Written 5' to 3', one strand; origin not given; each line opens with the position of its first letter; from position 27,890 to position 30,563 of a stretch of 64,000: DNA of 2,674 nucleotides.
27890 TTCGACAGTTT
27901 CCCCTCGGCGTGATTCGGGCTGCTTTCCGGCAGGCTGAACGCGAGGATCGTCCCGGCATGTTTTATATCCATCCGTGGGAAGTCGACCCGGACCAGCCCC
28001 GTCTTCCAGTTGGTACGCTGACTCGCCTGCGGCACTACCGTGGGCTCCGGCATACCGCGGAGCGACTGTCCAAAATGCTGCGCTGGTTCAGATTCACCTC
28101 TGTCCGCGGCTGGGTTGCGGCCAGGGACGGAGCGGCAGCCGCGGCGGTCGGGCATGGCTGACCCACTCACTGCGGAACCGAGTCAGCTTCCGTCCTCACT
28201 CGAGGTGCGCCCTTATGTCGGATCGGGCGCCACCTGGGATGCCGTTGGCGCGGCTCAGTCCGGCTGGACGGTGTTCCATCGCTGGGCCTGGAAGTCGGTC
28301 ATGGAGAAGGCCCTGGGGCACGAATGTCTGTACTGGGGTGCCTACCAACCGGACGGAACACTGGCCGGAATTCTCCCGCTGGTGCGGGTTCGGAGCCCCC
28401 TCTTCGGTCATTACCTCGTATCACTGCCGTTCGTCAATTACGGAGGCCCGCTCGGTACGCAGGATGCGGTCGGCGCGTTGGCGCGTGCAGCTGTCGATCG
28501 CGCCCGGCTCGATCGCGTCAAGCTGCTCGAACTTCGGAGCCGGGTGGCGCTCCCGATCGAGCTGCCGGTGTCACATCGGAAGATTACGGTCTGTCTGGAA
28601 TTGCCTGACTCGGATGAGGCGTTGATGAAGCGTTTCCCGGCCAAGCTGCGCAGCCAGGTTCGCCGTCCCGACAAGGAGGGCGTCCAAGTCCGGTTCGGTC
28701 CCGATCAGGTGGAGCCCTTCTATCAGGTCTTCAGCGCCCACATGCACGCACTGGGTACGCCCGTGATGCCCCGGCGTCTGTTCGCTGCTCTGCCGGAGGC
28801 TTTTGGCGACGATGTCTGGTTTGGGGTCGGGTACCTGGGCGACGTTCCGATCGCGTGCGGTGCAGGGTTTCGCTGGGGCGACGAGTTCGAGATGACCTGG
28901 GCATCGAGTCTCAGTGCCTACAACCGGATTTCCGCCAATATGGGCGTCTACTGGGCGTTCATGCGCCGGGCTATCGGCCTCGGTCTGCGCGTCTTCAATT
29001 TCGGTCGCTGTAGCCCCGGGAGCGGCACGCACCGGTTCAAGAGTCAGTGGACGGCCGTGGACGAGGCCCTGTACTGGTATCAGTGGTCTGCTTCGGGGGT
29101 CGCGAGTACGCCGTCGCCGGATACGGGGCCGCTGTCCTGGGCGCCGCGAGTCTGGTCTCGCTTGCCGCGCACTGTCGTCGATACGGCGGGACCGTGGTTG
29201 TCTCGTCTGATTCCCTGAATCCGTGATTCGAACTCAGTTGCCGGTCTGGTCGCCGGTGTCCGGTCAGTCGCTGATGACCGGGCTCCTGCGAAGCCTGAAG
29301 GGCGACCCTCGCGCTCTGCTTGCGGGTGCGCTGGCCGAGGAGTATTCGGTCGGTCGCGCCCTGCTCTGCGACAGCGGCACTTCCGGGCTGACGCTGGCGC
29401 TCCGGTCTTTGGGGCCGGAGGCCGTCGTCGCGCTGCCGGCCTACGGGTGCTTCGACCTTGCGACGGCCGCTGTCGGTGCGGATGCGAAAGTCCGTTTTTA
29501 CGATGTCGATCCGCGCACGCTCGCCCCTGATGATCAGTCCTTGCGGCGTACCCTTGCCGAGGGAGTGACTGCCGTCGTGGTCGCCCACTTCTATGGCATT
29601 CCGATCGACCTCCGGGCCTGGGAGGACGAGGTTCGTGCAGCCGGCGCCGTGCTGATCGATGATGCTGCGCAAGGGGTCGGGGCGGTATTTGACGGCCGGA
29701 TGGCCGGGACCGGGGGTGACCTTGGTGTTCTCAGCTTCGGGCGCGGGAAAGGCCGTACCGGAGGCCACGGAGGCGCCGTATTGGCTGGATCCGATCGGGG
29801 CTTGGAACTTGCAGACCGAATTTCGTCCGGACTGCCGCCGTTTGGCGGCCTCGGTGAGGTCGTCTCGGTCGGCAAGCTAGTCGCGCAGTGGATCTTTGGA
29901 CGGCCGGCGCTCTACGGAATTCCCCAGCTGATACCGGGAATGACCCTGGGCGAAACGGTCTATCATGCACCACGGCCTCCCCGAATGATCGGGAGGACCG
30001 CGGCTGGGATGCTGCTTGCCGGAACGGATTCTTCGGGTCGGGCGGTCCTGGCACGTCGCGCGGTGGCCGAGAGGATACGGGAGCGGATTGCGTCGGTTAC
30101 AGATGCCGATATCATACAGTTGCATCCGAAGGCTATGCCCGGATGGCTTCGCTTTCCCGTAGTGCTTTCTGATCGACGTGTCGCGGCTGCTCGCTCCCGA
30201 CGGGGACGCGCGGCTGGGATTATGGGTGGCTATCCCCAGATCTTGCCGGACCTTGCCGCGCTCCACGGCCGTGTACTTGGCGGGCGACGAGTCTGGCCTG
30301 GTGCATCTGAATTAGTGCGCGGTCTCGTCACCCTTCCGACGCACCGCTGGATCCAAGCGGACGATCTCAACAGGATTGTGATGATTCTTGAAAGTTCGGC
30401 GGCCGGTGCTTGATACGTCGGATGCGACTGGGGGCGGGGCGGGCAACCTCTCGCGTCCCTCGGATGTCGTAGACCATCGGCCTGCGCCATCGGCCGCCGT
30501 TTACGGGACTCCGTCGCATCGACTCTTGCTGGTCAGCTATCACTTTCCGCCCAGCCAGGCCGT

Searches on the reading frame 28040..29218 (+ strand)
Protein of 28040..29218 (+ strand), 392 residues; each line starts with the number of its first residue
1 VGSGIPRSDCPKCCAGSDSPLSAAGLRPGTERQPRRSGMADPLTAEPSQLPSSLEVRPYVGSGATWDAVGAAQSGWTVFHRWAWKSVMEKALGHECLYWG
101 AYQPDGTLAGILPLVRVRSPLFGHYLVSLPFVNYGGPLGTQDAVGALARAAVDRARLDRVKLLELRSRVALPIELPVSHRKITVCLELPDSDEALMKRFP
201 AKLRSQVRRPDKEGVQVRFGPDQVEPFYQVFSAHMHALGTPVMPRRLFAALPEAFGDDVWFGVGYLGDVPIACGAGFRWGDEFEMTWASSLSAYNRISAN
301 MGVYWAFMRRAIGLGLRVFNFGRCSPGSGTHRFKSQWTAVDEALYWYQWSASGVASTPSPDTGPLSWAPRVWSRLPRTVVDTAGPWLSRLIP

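Call 14: search_protein_families(library=pfam, proteins=[window:28040-29218:+], max_evalue=0.001)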
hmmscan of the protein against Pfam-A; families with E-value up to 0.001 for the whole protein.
window:28040-29218:+ (392 aa): 2 families
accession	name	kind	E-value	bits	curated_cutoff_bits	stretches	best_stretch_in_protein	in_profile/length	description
PF13480.13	Acetyltransf_6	-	2.7e-15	57.2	22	1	201-334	5-142/143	Acetyltransferase (GNAT) domain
PF02388.22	FemAB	-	6.9e-06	25.6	24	0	183-265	153-237/406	FemAB family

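Call 25: search_protein_families(library=ncbifam, proteins=[window:28040-29218:+], max_evalue=0.001)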
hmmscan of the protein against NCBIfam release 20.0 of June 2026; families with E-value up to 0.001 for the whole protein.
window:28040-29218:+ (392 aa): 2 families
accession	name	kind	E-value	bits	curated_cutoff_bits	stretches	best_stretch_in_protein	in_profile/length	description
TIGR03019.1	pepcterm_femAB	equivalog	1.3e-77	261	260.35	1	65-392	2-330/330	FemAB family XrtA/PEP-CTERM system-associated protein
NF047883.1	UAcmpLyAlTFemX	equivalog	8.4e-08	31.9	500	1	187-323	156-294/337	UDP-N-acetylmuramoylpentapeptide-lysine N(6)-alanyltransferase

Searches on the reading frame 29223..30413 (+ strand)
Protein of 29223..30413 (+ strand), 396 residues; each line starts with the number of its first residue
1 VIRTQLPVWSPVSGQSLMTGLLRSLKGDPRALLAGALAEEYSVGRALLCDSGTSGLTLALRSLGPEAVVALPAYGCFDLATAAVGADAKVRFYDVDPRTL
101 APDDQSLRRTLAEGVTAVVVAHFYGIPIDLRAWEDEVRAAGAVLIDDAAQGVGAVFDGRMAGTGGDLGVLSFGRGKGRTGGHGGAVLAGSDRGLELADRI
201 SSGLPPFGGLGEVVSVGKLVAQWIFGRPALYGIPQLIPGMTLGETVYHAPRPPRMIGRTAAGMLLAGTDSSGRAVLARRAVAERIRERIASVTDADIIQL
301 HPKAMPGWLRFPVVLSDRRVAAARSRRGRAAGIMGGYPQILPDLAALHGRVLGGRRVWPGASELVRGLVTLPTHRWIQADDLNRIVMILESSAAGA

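Call 14: search_protein_families(library=pfam, proteins=[window:29223-30413:+], max_evalue=0.001)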
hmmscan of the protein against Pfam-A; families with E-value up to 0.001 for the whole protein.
window:29223-30413:+ (396 aa): 1 family
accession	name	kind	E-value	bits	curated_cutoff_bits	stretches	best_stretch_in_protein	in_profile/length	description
PF01041.23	DegT_DnrJ_EryC1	-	4.8e-31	108.7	19.8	1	27-192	23-190/360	DegT/DnrJ/EryC1/StrS aminotransferase family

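Call 25: search_protein_families(library=ncbifam, proteins=[window:29223-30413:+], max_evalue=0.001)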
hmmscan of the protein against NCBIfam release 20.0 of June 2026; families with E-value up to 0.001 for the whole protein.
window:29223-30413:+ (396 aa): 7 families
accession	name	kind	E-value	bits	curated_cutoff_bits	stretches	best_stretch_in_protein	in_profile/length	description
NF008687.0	PRK11706.1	equivalog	1.1e-22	80.4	375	1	36-198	39-203/375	dTDP-4-amino-4,6-dideoxygalactose transaminase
TIGR02379.1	ECA_wecE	subfamily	1.4e-17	63.5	434.85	1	38-193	41-199/376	dTDP-4-amino-4,6-dideoxy-D-glucose transaminase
TIGR03588.1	PseC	equivalog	2.4e-17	62.9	423.5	1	35-191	37-201/380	UDP-4-amino-4,6-dideoxy-N-acetyl-beta-L-altrosamine transaminase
TIGR04181.1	NHT_00031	hypoth_equivalog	1e-16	60.8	420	1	37-192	39-212/359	LegC family aminotransferase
TIGR04427.1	PLP_DesI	equivalog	2.6e-13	49.8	650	1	36-207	60-227/390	dTDP-4-dehydro-6-deoxyglucose aminotransferase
NF011936.0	PRK15407.1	equivalog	1.1e-12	47.5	423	1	91-190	138-237/440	lipopolysaccharide biosynthesis protein RfbH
NF008658.2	PRK11658.1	equivalog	4.2e-10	38.8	631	1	36-202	41-205/379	UDP-4-amino-4-deoxy-L-arabinose aminotransferase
